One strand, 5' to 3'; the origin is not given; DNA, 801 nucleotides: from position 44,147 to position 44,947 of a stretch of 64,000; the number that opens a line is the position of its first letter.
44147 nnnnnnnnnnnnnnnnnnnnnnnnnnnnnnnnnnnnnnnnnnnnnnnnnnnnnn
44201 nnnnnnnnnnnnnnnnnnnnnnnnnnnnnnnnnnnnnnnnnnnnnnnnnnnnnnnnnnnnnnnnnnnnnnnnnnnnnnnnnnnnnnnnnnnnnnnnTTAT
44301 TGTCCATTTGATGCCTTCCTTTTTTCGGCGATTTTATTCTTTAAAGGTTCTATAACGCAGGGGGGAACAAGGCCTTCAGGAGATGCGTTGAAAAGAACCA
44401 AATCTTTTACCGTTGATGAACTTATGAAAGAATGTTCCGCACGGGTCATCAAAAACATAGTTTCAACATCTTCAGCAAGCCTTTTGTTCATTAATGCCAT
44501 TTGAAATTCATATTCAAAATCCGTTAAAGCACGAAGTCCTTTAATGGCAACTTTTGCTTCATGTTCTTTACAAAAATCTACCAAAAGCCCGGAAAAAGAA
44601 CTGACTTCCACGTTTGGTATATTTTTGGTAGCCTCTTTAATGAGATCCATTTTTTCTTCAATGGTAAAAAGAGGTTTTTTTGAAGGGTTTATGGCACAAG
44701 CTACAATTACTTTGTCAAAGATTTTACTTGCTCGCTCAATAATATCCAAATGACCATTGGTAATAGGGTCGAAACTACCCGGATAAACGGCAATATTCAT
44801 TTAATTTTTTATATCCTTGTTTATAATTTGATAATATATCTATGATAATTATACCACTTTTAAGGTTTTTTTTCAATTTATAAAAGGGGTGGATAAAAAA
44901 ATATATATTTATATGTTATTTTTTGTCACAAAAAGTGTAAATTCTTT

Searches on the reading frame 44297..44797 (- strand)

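Call 63: search_protein_families(library=pfam, proteins=[window:44297-44797:-], max_evalue=0.0001)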
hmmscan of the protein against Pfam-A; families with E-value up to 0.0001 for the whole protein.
window:44297-44797:- (166 aa): 2 families
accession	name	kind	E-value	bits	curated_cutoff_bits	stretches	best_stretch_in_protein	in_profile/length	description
PF01467.32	CTP_transf_like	-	1e-28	100.6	21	1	4-131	1-131/133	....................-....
PF08218.17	Citrate_ly_lig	-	1e-06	29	20.9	1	10-108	9-103/182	Citrate lyase ligase C-terminal domain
